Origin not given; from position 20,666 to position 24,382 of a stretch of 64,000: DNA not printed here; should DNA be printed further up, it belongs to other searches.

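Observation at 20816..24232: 1138-aa ABC exporter fused to zinc ribbon, unknown N-terminal domain, cyclic-nucleotide-binding domain and C-terminal FHA domain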

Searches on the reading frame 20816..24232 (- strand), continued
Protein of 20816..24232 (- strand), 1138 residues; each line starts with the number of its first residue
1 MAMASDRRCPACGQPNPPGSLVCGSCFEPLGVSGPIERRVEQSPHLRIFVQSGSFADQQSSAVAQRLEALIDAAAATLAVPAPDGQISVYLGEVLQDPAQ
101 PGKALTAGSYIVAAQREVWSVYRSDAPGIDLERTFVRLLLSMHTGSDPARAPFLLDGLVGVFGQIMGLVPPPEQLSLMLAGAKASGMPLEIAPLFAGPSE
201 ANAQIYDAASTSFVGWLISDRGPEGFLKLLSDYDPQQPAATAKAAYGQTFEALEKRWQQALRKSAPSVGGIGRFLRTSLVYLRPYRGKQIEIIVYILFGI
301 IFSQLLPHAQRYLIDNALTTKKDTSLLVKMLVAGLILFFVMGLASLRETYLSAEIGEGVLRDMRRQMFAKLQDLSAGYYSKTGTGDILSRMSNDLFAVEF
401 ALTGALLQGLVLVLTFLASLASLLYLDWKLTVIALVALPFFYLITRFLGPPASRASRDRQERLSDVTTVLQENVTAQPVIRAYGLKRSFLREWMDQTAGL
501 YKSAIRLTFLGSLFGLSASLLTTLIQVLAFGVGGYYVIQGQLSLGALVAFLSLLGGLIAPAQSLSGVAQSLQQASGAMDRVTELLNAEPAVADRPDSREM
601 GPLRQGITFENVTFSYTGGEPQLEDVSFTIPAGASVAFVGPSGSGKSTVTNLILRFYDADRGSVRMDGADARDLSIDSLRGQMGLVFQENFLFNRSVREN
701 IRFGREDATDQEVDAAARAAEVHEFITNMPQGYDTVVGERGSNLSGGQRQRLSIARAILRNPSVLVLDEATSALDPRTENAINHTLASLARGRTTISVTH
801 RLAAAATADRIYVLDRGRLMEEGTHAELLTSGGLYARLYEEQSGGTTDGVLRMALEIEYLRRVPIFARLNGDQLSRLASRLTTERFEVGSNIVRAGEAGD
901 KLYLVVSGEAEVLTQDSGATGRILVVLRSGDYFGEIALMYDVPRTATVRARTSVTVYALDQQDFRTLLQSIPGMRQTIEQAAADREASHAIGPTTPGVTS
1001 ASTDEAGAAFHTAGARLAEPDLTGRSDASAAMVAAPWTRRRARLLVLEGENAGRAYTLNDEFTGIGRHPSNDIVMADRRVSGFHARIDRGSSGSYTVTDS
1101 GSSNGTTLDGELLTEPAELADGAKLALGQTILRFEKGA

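Call 8: find_homologous_proteins(query=window:20816-24232:-, max_evalue=1e-10)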
Query window:20816-24232:- (1138 aa): 183 proteins with E <= 1e-10 among 8000 candidates; the best 120 are listed.
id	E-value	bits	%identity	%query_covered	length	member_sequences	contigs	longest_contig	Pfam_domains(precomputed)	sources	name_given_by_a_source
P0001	0.0e+0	2477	100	100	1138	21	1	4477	PF00498.32,PF00005.34,PF16697.11,PF00027.36,PF13304.13,PF00664.29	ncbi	-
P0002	0.0e+0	1649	65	100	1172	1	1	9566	PF13240.12,PF00498.32,PF12773.14,PF00005.34,PF16697.11,PF00027.36,PF00664.29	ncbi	ncbi:MAG: ABC transporter transmembrane domain-containing protein [Dehalococcoidia bacterium]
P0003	0.0e+0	1591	64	99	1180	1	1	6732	PF00498.32,PF12773.14,PF00005.34,PF16697.11,PF02463.26,PF00027.36,PF00664.29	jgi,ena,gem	-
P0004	0.0e+0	1582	63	99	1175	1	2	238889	PF13240.12,PF00498.32,PF12773.14,PF00005.34,PF16697.11,PF02463.26,PF00027.36,PF00664.29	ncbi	-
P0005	0.0e+0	1563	63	98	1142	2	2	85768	PF00498.32,PF00005.34,PF16697.11,PF00027.36,PF00664.29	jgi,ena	-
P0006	0.0e+0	1298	70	77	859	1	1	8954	PF00498.32,PF00005.34,PF16697.11,PF02463.26,PF00027.36,PF00664.29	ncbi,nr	ncbi:MAG TPA: ABC transporter transmembrane domain-containing protein, partial [Chloroflexota bacter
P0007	0.0e+0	1291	57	100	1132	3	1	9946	PF13240.12,PF00498.32,PF12773.14,PF00005.34,PF16697.11,PF00027.36,PF00664.29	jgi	jgi:ATP-binding cassette, subfamily B, bacterial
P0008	0.0e+0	1289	56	100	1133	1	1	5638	PF00498.32,PF00005.34,PF16697.11,PF13401.13,PF00027.36,PF00664.29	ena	-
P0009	0.0e+0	1263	58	97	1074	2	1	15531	PF00498.32,PF00005.34,PF16697.11,PF00027.36,PF00664.29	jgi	jgi:ATP-binding cassette subfamily B protein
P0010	0.0e+0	1107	62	70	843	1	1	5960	PF12773.14,PF00005.34,PF00664.29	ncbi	ncbi:MAG TPA: ABC transporter transmembrane domain-containing protein, partial [Dehalococcoidia bact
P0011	0.0e+0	1039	49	97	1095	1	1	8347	PF00498.32,PF00005.34,PF16697.11,PF02463.26,PF00027.36,PF13304.13,PF00664.29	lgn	-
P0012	2.0e-280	951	48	86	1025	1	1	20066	PF13240.12,PF12773.14,PF00005.34,PF02463.26,PF00027.36,PF13248.12,PF13304.13,PF00664.29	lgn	-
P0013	2.2e-258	878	48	84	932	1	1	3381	PF00498.32,PF00005.34,PF16697.11,PF00027.36,PF00664.29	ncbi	ncbi:MAG: ABC transporter transmembrane domain-containing protein, partial [Dehalococcoidia bacteriu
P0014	3.5e-258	877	46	84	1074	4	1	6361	PF00005.34,PF02463.26,PF00027.36,PF13304.13,PF00664.29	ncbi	ncbi:MAG: hypothetical protein NVS4B2_27040 [Chloroflexota bacterium]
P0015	2.5e-249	848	43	96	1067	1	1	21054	PF00498.32,PF00005.34,PF16697.11,PF02463.26,PF00027.36,PF13304.13,PF00664.29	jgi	jgi:ATP-binding cassette subfamily B protein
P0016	3.4e-245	834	44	86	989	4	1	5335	PF00005.34,PF00027.36,PF00664.29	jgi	jgi:ATP-binding cassette, subfamily B, bacterial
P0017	2.1e-229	782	43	83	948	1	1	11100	PF00005.34,PF02463.26,PF00027.36,PF00664.29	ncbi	-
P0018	3.5e-222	758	44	83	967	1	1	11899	PF00005.34,PF02463.26,PF00027.36,PF00664.29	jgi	jgi:ATP-binding cassette subfamily B protein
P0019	3.7e-189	649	36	49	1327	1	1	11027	PF06414.19,PF00005.34,PF13555.13,PF13401.13,PF02463.26,PF13748.12,PF13304.13,PF00664.29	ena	-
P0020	7.9e-188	645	35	53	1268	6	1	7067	PF06414.19,PF00005.34,PF13555.13,PF13401.13,PF02463.26,PF00664.29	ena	-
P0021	2.3e-168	580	37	44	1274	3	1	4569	PF06414.19,PF00005.34,PF22039.2,PF13401.13,PF02463.26,PF13191.13,PF00664.29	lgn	-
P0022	2.0e-163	564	34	50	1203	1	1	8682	PF00005.34,PF13401.13,PF02463.26,PF13191.13,PF00664.29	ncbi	-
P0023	1.5e-159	551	43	62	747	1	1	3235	PF00005.34,PF00027.36,PF00664.29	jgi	jgi:ATP-binding cassette subfamily B protein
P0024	2.3e-154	534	43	62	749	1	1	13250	PF00005.34,PF00027.36,PF00664.29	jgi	jgi:ATP-binding cassette, subfamily B, bacterial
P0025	4.3e-154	533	33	50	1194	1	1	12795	PF06414.19,PF00005.34,PF13555.13,PF13401.13,PF02463.26,PF13304.13,PF13191.13,PF00664.29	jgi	jgi:ABC-type multidrug transport system fused ATPase/permease subunit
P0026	6.3e-153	529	35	50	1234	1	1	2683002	PF09818.16,PF00005.34,PF13401.13,PF02463.26,PF13191.13,PF00664.29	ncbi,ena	-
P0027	2.7e-152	527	36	51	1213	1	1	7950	PF06414.19,PF00005.34,PF13671.13,PF13401.13,PF03193.23,PF13238.13,PF02463.26,PF13304.13,PF13191.13,PF00664.29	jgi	jgi:ATP-binding cassette, subfamily B, bacterial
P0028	3.9e-147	510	42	30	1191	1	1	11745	PF06414.19,PF01926.30,PF00005.34,PF13555.13,PF13401.13,PF02463.26,PF13304.13,PF00664.29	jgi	jgi:ATP-binding cassette, subfamily B, bacterial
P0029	1.9e-146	508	33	52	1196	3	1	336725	PF06414.19,PF09818.16,PF00005.34,PF13401.13,PF02463.26,PF13191.13,PF00664.29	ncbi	-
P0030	1.3e-127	445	33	45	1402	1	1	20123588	PF00005.34,PF13555.13,PF02463.26,PF13304.13,PF00664.29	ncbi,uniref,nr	ncbi:Xenobiotic-transporting ATPase protein [Dioscorea alata]|uniref:Xenobiotic-transporting ATPase 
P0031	1.4e-101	359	35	50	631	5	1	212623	PF00005.34,PF02463.26,PF00664.29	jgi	jgi:ATP-binding cassette subfamily B protein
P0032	5.6e-99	350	40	45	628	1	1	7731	PF06414.19,PF00005.34,PF02463.26,PF13191.13,PF00664.29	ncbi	-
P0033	1.2e-98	349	34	50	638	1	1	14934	PF00005.34,PF02463.26,PF00664.29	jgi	jgi:ATP-binding cassette subfamily B protein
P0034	2.4e-98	348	37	45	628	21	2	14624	PF00005.34,PF02463.26,PF00664.29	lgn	-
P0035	1.5e-97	346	34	50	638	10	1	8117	PF00005.34,PF02463.26,PF00664.29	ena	-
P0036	5.2e-97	344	34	49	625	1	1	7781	PF00005.34,PF02463.26,PF00664.29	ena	-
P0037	1.7e-95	339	35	50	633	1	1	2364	PF00005.34,PF02463.26,PF00664.29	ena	-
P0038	6.3e-94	334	37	45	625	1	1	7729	PF06414.19,PF00005.34,PF02463.26,PF00664.29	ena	-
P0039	1.7e-93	332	38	23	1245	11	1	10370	PF06414.19,PF00005.34,PF13555.13,PF13401.13,PF03193.23,PF13238.13,PF02463.26,PF13304.13,PF20720.4,PF13191.13,PF00664.29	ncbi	-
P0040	1.9e-93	332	28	45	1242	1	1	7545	PF06414.19,PF00005.34,PF13555.13,PF13401.13,PF03193.23,PF13238.13,PF02463.26,PF13304.13,PF20720.4,PF00664.29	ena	-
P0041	2.7e-93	332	27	42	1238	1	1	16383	PF06414.19,PF00005.34,PF13555.13,PF13401.13,PF03193.23,PF13238.13,PF02463.26,PF13304.13,PF20720.4,PF13191.13,PF00664.29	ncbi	-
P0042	4.2e-93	331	27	42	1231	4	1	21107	PF06414.19,PF00005.34,PF13555.13,PF13401.13,PF03193.23,PF13238.13,PF02463.26,PF13304.13,PF20720.4,PF13191.13,PF00664.29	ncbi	-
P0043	1.1e-92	330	28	42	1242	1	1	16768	PF13604.13,PF13555.13,PF13401.13,PF03193.23,PF13238.13,PF13304.13,PF13191.13,PF06414.19,PF00005.34,PF02463.26,PF20720.4,PF00664.29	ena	-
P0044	1.2e-92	329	28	42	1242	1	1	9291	PF06414.19,PF00005.34,PF13555.13,PF13401.13,PF03193.23,PF13238.13,PF02463.26,PF13304.13,PF20720.4,PF13191.13,PF00664.29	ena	-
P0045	3.4e-92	328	28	42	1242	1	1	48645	PF06414.19,PF00005.34,PF13555.13,PF13401.13,PF03193.23,PF13238.13,PF02463.26,PF13304.13,PF20720.4,PF13191.13,PF00664.29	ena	-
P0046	4.5e-92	328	36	48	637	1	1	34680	PF00005.34,PF02463.26,PF00664.29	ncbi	ncbi:MAG: ABC transporter ATP-binding protein [Streptosporangiaceae bacterium]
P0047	4.9e-92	327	36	43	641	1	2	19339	PF00005.34,PF02463.26,PF00664.29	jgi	jgi:ATP-binding cassette, subfamily B, bacterial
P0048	6.4e-92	327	28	45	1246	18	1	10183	PF06414.19,PF00005.34,PF13555.13,PF13401.13,PF03193.23,PF13238.13,PF02463.26,PF13304.13,PF20720.4,PF13191.13,PF00664.29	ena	-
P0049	2.7e-91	325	38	23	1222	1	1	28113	PF06414.19,PF00005.34,PF13555.13,PF13401.13,PF03193.23,PF13238.13,PF02463.26,PF13304.13,PF20720.4,PF13191.13,PF00664.29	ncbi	-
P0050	4.9e-91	324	28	42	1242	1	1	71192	PF06414.19,PF00005.34,PF13555.13,PF13401.13,PF03193.23,PF13238.13,PF02463.26,PF13304.13,PF20720.4,PF13191.13,PF00664.29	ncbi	-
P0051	4.0e-90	321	27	42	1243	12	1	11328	PF06414.19,PF00005.34,PF13555.13,PF13401.13,PF03193.23,PF13238.13,PF02463.26,PF13304.13,PF20720.4,PF00664.29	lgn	-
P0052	6.9e-90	320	34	49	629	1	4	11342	PF00005.34,PF02463.26,PF00664.29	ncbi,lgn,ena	-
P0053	1.5e-89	319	36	49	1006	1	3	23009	PF00005.34,PF02463.26,PF00027.36,PF00664.29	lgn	-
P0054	1.1e-88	316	34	45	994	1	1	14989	PF00005.34,PF03412.22,PF02463.26,PF00027.36,PF00664.29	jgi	-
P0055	7.5e-88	314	36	43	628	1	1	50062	PF00005.34,PF00664.29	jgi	jgi:ATP-binding cassette subfamily B protein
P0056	3.3e-87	311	33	50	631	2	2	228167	PF00005.34,PF00664.29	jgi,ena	-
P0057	2.4e-86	309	34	45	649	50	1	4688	PF00005.34,PF02463.26,PF00664.29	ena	-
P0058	6.0e-86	307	36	23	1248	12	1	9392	PF06414.19,PF00005.34,PF13555.13,PF13401.13,PF03193.23,PF13238.13,PF02463.26,PF13304.13,PF20720.4,PF13191.13,PF00664.29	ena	-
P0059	1.1e-84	303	33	49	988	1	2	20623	PF00005.34,PF03412.22,PF02463.26,PF00027.36,PF00664.29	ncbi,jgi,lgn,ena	-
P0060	2.3e-84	302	32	50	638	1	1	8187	PF00005.34,PF13401.13,PF02463.26,PF00664.29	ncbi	-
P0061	2.9e-84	302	29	50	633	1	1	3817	PF00005.34,PF00664.29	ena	-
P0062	4.7e-84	301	31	45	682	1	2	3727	PF00005.34,PF00664.29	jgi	jgi:ATP-binding cassette subfamily B protein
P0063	4.1e-83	298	32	51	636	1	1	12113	PF00005.34,PF00664.29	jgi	jgi:ATP-binding cassette subfamily B protein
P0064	1.8e-82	296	32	50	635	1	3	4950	PF00005.34,PF02463.26,PF00664.29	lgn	-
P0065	2.6e-82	295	32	48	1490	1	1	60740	PF00005.34,PF00263.27,PF00664.29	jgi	-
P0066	3.2e-82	295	31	51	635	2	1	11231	PF00005.34,PF00664.29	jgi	jgi:ATP-binding cassette subfamily B multidrug efflux pump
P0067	4.5e-82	294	32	51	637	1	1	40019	PF00005.34,PF00664.29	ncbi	-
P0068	1.2e-81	293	33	46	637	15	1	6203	PF00005.34,PF00664.29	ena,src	-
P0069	1.8e-81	292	34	43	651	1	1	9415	PF00005.34,PF02463.26,PF00664.29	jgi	jgi:ATP-binding cassette subfamily B protein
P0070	8.4e-81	290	34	43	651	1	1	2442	PF00005.34,PF02463.26,PF00664.29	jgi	jgi:ATP-binding cassette, subfamily B, heavy metal transporter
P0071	2.9e-80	288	34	44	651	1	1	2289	PF00005.34,PF02463.26,PF00664.29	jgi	jgi:ABC-type transport system involved in Fe-S cluster assembly fused permease/ATPase subunit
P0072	5.2e-80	288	32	52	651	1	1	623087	PF00005.34,PF02463.26,PF00664.29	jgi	jgi:ATP-binding cassette, subfamily B, heavy metal transporter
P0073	5.4e-80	288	33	47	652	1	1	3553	PF00005.34,PF02463.26,PF00664.29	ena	-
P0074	6.4e-80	287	33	43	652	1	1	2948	PF00005.34,PF02463.26,PF00664.29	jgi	jgi:ATP-binding cassette subfamily B protein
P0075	7.4e-80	287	32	50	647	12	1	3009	PF00005.34,PF02463.26,PF00664.29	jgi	jgi:ATP-binding cassette, subfamily B, heavy metal transporter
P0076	7.8e-80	287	32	47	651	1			PF00005.34,PF02463.26,PF00664.29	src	-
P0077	1.2e-79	286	33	46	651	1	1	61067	PF00005.34,PF02463.26,PF00664.29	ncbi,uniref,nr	ncbi:ABC transporter ATP-binding protein/permease [Bradyrhizobium sp.]|uniref:ABCB family ABC transp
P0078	1.4e-79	286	33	46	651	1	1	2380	PF00005.34,PF02463.26,PF00664.29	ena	-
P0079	1.4e-79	286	33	43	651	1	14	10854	PF00005.34,PF02463.26,PF00664.29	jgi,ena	jgi:ATP-binding cassette, subfamily B, heavy metal transporter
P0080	1.9e-79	286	42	30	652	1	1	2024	PF00005.34,PF02463.26,PF00664.29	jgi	jgi:ATP-binding cassette, subfamily B, heavy metal transporter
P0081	2.0e-79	286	33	43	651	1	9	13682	PF00005.34,PF02463.26,PF00664.29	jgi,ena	jgi:ABC-type transport system involved in Fe-S cluster assembly fused permease/ATPase subunit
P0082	2.9e-79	285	33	43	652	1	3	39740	PF00005.34,PF02463.26,PF00664.29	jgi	jgi:ATP-binding cassette, subfamily B, heavy metal transporter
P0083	5.6e-79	284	33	43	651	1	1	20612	PF00005.34,PF02463.26,PF00664.29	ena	-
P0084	9.2e-79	283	33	44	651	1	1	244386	PF00005.34,PF02463.26,PF00664.29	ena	-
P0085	9.5e-79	283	33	43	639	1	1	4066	PF00005.34,PF02463.26,PF00664.29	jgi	-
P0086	1.2e-78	283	33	43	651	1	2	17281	PF00005.34,PF02463.26,PF00664.29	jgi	jgi:ATP-binding cassette subfamily B protein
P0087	1.4e-78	283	31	52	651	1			PF00005.34,PF02463.26,PF00664.29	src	-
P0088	1.7e-78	283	33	46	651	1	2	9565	PF00005.34,PF02463.26,PF00664.29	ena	-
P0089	1.8e-78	282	33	45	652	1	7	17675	PF00005.34,PF02463.26,PF00664.29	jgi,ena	-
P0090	2.4e-78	282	32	45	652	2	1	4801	PF00005.34,PF02463.26,PF00664.29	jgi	jgi:ABC-type transport system involved in Fe-S cluster assembly fused permease/ATPase subunit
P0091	4.1e-78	281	33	46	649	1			PF00005.34,PF02463.26,PF00664.29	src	-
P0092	6.0e-78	281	33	43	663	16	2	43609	PF00005.34,PF02463.26,PF00664.29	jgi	jgi:ABC-type transport system involved in Fe-S cluster assembly fused permease/ATPase subunit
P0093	1.2e-77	280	31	51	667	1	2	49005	PF00005.34,PF13401.13,PF00664.29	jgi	jgi:ATP-binding cassette subfamily B protein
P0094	1.5e-77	279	33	44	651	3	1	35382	PF00005.34,PF02463.26,PF00664.29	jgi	jgi:ATP-binding cassette subfamily B protein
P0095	1.6e-77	279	33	44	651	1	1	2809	PF00005.34,PF02463.26,PF00664.29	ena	-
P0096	1.6e-77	279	32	46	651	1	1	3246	PF00005.34,PF02463.26,PF00664.29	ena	-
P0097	1.8e-77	279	33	45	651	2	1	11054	PF00005.34,PF02463.26,PF00664.29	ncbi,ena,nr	ncbi:MAG TPA: ABC transporter ATP-binding protein/permease [Bradyrhizobium sp.]|nr:ABC transporter A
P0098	2.8e-77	279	33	42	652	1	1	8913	PF00005.34,PF02463.26,PF00664.29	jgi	jgi:ATP-binding cassette, subfamily B, heavy metal transporter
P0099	3.0e-77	278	33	46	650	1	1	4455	PF00005.34,PF02463.26,PF00664.29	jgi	-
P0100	3.3e-77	278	33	43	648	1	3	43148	PF00005.34,PF02463.26,PF00664.29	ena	-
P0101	4.3e-77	278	31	50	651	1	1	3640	PF00005.34,PF02463.26,PF00664.29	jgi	jgi:ATP-binding cassette, subfamily B, heavy metal transporter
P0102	5.9e-77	277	33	44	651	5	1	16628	PF00005.34,PF02463.26,PF00664.29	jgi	-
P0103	6.1e-77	277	33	44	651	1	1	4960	PF00005.34,PF02463.26,PF00664.29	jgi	jgi:ATP-binding cassette, subfamily B, heavy metal transporter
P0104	8.8e-77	277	30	52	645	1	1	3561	PF00005.34,PF02463.26,PF00664.29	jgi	jgi:ATP-binding cassette subfamily B protein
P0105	1.0e-76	277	34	45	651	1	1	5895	PF00005.34,PF02463.26,PF00664.29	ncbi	-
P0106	2.3e-76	275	33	43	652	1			PF00005.34,PF02463.26,PF00664.29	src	-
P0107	2.6e-76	275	31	45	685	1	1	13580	PF00005.34,PF02463.26,PF00664.29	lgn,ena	-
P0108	3.7e-76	275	36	43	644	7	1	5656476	PF00005.34,PF00664.29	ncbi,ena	-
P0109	4.7e-76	274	42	29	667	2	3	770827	PF00005.34,PF02463.26,PF00664.29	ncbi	ncbi:MAG: ABC transporter ATP-binding protein/permease [Pseudomonadota bacterium]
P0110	5.0e-76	274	32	47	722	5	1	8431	PF00005.34,PF03412.22,PF02463.26,PF00664.29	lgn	-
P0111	7.9e-76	274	32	44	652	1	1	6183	PF00005.34,PF02463.26,PF00664.29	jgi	jgi:ATP-binding cassette subfamily B protein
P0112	1.1e-75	273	32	43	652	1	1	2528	PF00005.34,PF02463.26,PF00664.29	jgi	jgi:ATP-binding cassette subfamily B protein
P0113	1.9e-75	272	32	45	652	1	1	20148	PF00005.34,PF02463.26,PF00664.29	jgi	-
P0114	4.1e-75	271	34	47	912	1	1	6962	PF00005.34,PF02463.26,PF00072.31,PF00664.29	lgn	-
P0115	9.4e-75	270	46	21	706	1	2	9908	PF00005.34,PF00664.29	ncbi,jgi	ncbi:MAG: ABC transporter ATP-binding protein [Terriglobia bacterium]|jgi:ATP-binding cassette subfa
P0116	1.1e-74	270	33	43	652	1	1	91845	PF00005.34,PF02463.26,PF00664.29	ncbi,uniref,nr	ncbi:MAG: ABC transporter ATP-binding protein/permease [Bradyrhizobium sp.]|uniref:ABCB family ABC t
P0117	9.1e-74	267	45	21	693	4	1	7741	PF00005.34,PF02463.26,PF00664.29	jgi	-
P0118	8.2e-73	264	31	45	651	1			PF00005.34,PF02463.26,PF00664.29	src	-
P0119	2.7e-71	259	39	19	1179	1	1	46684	PF00005.34,PF05729.19,PF13555.13,PF13401.13,PF02463.26,PF13304.13,PF00664.29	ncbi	-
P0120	9.9e-70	254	35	43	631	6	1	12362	PF00005.34,PF02463.26,PF00664.29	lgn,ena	-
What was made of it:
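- Checked: Homologues carry DZR and Zn_Ribbon_1 hits (call 8).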
